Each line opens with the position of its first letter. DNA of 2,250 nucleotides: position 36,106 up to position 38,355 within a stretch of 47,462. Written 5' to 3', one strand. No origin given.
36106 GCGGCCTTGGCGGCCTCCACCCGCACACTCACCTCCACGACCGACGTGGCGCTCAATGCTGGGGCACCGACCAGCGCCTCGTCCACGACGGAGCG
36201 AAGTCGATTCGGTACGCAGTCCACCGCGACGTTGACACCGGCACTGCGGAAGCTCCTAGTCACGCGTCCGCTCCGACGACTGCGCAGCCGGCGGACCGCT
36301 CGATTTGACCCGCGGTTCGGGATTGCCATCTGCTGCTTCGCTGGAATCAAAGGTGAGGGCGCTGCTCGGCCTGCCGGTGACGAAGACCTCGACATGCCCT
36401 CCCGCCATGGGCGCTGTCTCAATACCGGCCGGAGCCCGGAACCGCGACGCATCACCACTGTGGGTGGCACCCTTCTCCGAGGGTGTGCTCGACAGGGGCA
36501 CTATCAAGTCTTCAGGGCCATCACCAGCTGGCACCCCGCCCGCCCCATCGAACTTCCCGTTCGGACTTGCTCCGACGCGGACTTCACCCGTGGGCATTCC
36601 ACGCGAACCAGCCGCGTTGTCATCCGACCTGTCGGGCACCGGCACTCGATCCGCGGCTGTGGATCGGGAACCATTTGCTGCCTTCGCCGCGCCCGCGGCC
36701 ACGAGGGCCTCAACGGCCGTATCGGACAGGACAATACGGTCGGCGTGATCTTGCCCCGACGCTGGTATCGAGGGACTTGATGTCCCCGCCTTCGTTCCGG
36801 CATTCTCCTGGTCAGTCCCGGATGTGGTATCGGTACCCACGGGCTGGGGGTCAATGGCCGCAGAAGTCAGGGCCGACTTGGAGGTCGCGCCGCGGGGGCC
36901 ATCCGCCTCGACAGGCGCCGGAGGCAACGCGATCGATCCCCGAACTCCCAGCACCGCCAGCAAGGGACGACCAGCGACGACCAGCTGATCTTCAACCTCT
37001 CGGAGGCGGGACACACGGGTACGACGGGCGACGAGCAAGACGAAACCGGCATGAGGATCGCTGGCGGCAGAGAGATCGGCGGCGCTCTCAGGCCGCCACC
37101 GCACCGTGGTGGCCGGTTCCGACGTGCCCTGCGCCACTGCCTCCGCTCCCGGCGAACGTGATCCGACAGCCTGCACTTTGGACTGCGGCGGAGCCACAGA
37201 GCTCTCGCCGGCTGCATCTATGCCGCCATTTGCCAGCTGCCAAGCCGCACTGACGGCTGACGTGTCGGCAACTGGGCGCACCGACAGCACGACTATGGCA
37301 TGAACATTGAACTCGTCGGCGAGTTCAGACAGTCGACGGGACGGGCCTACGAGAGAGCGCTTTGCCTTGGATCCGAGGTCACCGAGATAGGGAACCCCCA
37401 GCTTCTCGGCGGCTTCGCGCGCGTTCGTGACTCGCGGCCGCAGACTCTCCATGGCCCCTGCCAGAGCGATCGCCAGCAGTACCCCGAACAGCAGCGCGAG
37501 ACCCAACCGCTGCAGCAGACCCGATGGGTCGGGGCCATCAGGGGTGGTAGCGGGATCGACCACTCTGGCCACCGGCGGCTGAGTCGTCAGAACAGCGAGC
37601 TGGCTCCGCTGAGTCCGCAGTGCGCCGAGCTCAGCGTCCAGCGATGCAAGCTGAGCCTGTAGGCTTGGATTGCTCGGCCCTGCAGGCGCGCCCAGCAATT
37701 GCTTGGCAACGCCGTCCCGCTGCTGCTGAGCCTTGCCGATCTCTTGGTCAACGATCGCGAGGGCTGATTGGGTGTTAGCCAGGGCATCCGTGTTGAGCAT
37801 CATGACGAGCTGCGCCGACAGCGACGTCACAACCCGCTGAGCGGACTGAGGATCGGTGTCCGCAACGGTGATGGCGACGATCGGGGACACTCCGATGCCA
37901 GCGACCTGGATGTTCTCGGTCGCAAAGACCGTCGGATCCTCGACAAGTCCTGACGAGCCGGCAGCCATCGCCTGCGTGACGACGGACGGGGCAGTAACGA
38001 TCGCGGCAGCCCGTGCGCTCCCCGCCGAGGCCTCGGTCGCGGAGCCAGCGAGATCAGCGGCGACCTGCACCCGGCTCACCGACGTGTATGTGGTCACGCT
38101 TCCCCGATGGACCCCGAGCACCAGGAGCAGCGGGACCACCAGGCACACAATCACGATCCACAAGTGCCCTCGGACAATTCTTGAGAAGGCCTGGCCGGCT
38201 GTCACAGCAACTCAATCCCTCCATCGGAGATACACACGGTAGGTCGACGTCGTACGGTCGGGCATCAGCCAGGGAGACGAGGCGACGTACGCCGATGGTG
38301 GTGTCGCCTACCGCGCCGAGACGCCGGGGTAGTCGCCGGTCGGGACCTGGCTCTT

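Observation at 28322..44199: A ~16 kb, 13-gene unidirectional glycan operon with pervasive stop/start overlaps and an atypical enzyme inventory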

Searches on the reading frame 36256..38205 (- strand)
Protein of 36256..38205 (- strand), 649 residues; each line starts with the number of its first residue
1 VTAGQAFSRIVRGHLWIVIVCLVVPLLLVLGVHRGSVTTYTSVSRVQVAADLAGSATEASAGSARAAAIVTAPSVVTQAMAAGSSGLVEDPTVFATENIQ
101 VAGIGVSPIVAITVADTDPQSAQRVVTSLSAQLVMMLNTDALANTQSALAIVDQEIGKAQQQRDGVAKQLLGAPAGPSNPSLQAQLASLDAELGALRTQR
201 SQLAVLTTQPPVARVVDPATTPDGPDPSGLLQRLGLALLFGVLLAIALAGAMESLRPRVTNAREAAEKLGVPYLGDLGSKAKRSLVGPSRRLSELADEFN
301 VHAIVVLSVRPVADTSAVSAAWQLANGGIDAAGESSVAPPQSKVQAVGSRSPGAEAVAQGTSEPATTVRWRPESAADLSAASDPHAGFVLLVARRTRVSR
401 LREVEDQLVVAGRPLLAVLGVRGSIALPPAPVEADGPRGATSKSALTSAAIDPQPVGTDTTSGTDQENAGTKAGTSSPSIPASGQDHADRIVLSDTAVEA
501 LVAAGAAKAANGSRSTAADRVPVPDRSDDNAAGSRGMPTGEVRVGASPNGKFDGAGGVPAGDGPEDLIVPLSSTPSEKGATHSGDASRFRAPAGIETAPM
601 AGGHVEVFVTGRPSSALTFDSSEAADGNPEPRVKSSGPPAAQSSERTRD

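Call 4: search_protein_families(library=pfam, proteins=[window:36256-38205:-], max_evalue=0.01)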
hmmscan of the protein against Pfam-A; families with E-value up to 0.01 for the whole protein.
window:36256-38205:- (649 aa): 0 families

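Call 6: search_protein_families(library=ncbifam, proteins=[window:36256-38205:-], max_evalue=0.01)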
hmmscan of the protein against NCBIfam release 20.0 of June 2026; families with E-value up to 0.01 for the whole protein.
window:36256-38205:- (649 aa): 2 families
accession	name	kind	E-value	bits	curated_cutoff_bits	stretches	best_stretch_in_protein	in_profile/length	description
TIGR03007.1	pepcterm_ChnLen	equivalog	5.8e-09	34.7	278.85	1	214-279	397-462/498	XrtA system polysaccharide chain length determinant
TIGR03017.1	EpsF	equivalog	4.2e-05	22.4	422.75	1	192-277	359-443/444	chain length determinant protein EpsF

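Call 61: search_solved_structures(query=A6, max_evalue=10, show_alignments=1)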
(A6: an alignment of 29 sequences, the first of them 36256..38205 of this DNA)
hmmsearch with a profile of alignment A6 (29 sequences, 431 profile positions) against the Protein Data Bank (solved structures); distinct sequences matched with E-value up to 10: 64 (the best 60 are shown).
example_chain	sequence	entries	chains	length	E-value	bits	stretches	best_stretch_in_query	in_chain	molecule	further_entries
9v75_A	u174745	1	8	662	8.4e-06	28.3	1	137-281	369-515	Biofilm formation protein PslE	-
9v6l_A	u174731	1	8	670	1e-05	28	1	137-280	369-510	Biofilm formation protein PslE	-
7ni2_A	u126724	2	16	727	0.00021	23.7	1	147-247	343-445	Tyrosine-protein kinase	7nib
9i2q_D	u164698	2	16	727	0.00021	23.7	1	147-247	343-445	Putative transmembrane protein Wzc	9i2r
9exq_D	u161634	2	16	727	0.00021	23.7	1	147-247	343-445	Putative transmembrane protein Wzc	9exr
9exo_H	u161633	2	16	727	0.00021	23.7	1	147-247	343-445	Putative transmembrane protein Wzc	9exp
7nhr_A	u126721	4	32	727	0.00021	23.7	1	147-247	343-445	Putative transmembrane protein Wzc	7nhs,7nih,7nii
9tll_A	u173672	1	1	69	0.022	17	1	139-201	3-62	Sc-apCC-2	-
9i7s_K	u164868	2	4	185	0.094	15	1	119-218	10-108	Tom20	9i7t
7q1r_A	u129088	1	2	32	0.16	14.2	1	142-169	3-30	apCC-Di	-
6jfv_B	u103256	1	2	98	0.29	13.4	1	138-203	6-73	Keratin, type II cytoskeletal 5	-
6jfv_A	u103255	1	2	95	0.3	13.3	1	138-199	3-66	Keratin, type I cytoskeletal 14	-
7p47_B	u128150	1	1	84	0.33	13.2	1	142-207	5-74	Structural maintenance of chromosomes protein 5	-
7q1s_F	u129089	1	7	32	0.38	13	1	142-169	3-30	apCC-Di-B_var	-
7q1s_E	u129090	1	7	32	0.43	12.8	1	142-169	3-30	apCC-Di-A_var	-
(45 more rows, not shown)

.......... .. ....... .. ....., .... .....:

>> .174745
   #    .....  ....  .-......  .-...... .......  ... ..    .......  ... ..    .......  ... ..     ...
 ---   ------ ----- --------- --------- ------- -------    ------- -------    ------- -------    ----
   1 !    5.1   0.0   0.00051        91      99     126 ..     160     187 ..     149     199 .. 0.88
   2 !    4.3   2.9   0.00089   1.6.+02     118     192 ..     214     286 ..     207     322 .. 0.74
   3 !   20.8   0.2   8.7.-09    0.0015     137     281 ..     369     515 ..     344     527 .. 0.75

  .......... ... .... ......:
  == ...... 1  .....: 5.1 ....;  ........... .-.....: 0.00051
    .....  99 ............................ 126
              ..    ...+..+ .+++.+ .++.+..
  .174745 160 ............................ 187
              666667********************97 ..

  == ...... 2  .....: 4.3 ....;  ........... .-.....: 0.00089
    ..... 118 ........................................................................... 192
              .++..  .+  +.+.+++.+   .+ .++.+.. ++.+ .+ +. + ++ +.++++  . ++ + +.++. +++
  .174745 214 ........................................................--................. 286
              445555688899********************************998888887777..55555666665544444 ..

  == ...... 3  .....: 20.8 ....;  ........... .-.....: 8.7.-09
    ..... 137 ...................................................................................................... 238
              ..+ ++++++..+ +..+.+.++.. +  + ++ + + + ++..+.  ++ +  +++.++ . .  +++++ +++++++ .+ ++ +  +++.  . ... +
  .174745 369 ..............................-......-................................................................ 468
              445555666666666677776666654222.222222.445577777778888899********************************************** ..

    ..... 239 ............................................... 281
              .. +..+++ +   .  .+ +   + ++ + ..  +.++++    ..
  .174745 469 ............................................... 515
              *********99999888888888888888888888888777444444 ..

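Call 74: search_protein_families(library=padloc, proteins=[window:36256-38205:-], max_evalue=0.001)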
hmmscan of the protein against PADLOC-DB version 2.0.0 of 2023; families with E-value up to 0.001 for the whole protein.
window:36256-38205:- (649 aa): 0 families
